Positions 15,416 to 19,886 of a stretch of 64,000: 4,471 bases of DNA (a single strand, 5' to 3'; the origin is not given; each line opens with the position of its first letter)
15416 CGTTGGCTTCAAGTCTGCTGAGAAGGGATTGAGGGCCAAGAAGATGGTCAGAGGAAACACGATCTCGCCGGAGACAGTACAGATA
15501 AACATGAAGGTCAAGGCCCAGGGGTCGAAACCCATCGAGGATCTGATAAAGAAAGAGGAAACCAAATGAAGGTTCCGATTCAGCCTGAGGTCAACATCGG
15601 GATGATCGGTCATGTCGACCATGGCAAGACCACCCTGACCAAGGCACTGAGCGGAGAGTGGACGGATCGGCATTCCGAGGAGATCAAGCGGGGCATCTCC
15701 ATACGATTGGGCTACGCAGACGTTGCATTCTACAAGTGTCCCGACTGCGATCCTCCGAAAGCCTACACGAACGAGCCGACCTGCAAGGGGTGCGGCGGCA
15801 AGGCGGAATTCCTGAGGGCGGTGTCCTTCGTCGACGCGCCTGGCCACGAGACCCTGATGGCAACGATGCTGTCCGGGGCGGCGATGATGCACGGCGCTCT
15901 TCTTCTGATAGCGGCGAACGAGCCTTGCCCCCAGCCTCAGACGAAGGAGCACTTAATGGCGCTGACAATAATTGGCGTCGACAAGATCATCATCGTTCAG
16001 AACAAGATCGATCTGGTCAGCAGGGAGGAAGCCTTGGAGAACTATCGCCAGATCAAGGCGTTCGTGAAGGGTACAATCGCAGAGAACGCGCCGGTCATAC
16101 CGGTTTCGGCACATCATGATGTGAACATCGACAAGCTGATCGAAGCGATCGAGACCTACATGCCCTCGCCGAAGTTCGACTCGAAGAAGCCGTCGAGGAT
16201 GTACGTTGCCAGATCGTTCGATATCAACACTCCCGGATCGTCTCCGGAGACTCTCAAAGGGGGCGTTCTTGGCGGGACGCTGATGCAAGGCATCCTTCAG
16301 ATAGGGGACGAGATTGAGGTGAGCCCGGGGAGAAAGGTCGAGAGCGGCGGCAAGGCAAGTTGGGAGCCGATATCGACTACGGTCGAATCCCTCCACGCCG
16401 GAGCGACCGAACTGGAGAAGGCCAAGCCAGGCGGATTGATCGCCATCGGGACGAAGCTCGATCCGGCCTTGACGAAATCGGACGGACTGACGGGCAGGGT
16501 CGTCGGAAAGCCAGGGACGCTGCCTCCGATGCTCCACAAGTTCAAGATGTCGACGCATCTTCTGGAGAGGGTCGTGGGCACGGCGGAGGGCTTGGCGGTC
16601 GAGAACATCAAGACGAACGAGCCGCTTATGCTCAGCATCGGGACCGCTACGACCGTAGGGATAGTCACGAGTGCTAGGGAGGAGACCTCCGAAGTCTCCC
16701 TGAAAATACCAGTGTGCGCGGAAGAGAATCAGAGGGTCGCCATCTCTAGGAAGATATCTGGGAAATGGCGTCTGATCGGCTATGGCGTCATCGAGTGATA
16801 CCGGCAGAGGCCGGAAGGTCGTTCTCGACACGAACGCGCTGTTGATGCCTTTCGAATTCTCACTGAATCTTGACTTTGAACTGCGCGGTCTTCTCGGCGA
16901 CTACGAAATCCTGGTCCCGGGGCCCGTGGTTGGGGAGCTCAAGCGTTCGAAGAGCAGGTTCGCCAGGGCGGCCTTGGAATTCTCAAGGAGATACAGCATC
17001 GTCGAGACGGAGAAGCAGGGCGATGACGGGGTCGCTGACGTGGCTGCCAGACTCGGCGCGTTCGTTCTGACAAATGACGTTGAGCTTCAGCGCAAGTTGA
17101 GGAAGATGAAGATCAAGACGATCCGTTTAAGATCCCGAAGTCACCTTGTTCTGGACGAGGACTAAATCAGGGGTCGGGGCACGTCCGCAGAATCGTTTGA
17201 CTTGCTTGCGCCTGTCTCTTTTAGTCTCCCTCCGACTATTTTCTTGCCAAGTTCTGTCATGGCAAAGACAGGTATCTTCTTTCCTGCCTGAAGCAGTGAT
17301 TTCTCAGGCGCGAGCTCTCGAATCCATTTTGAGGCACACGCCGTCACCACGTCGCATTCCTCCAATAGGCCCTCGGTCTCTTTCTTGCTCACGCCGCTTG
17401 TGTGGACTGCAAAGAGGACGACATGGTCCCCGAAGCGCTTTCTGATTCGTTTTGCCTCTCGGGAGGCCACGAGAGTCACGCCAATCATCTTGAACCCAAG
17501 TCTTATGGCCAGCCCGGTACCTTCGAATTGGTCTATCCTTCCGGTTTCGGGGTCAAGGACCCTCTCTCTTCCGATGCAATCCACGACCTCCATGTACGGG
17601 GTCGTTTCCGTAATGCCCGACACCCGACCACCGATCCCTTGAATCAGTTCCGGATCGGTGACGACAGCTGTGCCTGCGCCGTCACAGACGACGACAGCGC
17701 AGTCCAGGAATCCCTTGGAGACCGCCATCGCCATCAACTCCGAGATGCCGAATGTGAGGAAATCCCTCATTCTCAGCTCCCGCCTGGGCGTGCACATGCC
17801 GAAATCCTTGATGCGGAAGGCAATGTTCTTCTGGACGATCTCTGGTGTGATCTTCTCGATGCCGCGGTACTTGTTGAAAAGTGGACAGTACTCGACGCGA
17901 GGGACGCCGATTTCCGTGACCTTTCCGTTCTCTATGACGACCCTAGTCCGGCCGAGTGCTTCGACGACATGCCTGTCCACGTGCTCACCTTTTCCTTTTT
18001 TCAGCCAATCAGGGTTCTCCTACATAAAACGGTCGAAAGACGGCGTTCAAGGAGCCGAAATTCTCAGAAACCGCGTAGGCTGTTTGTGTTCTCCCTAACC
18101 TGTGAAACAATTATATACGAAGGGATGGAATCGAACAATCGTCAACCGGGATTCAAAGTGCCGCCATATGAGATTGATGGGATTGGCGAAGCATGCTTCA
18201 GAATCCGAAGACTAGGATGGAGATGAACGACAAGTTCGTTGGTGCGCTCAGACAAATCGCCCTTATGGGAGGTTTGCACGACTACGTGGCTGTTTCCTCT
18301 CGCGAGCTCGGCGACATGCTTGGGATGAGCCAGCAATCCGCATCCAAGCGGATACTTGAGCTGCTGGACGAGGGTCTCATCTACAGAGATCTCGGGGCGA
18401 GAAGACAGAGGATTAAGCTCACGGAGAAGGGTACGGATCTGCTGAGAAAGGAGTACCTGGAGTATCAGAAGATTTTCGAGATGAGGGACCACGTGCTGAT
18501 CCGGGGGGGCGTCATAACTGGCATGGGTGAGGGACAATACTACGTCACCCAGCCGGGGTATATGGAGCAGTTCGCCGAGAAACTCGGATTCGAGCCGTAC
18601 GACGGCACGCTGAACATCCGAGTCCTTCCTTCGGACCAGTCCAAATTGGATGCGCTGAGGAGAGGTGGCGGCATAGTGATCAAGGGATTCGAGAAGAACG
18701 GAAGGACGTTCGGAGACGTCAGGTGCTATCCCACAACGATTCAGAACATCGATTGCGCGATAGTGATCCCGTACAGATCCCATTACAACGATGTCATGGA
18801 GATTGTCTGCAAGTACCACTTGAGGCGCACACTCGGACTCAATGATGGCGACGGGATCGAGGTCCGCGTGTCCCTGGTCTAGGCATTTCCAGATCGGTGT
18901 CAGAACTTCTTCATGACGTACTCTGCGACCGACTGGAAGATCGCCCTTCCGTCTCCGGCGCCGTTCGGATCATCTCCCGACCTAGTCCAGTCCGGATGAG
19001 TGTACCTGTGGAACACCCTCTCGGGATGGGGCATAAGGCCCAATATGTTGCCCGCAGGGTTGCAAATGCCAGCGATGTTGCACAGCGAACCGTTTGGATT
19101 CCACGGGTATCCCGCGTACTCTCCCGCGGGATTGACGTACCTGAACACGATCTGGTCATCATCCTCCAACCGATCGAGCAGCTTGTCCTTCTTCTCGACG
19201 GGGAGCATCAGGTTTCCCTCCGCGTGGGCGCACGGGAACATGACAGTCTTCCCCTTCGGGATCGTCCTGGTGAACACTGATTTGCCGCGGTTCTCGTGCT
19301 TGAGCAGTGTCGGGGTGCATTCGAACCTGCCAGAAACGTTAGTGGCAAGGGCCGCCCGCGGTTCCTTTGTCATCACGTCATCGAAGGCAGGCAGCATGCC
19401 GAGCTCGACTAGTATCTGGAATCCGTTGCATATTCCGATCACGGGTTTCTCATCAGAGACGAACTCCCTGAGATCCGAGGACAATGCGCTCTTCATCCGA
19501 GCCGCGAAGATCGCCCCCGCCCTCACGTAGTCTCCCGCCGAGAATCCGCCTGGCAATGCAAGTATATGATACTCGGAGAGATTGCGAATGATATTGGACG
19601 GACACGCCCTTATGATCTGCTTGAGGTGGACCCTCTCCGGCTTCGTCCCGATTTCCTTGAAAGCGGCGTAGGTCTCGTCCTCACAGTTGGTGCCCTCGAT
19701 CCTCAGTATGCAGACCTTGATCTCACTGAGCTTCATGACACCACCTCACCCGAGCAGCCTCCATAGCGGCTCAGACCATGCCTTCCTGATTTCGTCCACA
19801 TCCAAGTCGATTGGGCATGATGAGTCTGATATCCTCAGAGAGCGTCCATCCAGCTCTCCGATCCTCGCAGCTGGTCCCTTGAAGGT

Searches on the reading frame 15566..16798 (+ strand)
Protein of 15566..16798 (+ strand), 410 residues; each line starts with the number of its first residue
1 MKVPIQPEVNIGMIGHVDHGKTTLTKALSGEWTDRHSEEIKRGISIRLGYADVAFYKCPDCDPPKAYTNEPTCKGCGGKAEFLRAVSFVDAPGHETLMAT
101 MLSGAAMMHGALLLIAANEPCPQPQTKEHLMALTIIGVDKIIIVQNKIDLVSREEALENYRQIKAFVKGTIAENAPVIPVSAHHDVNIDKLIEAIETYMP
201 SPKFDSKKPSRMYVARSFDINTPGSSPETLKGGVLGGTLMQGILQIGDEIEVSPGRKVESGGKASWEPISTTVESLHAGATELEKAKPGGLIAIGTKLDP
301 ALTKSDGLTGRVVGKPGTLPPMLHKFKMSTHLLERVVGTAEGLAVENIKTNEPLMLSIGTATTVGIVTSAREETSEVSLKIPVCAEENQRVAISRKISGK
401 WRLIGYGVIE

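Call 48: search_protein_families(library=pfam, proteins=[window:15566-16798:+], max_evalue=0.00001)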
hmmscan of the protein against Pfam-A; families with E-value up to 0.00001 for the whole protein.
window:15566-16798:+ (410 aa): 2 families
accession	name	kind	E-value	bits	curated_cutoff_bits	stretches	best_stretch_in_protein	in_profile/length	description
PF09173.17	eIF2_C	-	8.5e-34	116.1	22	1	325-409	2-86/86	Initiation factor eIF2 gamma, C terminal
PF00009.33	GTP_EFTU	-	1.3e-32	113.3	26.5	1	9-201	4-188/188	Elongation factor Tu GTP binding domain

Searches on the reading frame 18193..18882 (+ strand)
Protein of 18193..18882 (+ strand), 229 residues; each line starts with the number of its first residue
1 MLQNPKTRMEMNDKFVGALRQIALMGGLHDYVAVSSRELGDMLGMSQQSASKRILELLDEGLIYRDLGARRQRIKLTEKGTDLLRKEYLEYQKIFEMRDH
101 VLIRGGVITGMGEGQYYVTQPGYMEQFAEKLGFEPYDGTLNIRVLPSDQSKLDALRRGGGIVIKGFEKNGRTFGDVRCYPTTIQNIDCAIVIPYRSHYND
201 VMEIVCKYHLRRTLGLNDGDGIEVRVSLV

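Call 48: search_protein_families(library=pfam, proteins=[window:18193-18882:+], max_evalue=0.00001)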
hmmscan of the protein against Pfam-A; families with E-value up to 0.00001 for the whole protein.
window:18193-18882:+ (229 aa): 1 family
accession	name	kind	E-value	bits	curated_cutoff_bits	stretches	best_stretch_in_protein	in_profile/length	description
PF01982.22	CTP-dep_RFKase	-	3.2e-43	147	25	1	107-226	1-121/121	Domain of unknown function DUF120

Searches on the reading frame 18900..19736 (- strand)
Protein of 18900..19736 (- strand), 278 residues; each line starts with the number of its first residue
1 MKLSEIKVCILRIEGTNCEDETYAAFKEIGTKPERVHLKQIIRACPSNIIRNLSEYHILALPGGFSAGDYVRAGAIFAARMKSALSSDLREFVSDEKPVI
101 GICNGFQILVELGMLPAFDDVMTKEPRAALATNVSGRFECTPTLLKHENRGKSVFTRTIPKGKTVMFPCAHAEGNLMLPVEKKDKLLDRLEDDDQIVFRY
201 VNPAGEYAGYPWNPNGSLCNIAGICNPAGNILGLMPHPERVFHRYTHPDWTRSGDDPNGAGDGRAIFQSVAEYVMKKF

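Call 48: search_protein_families(library=pfam, proteins=[window:18900-19736:-], max_evalue=0.00001)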
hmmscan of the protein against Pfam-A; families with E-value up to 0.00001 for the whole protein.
window:18900-19736:- (278 aa): 1 family
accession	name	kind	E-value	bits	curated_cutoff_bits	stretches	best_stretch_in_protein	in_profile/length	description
PF13507.12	GATase_5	-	3.5e-65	220.1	27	1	6-274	2-260/260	CobB/CobQ-like glutamine amidotransferase domain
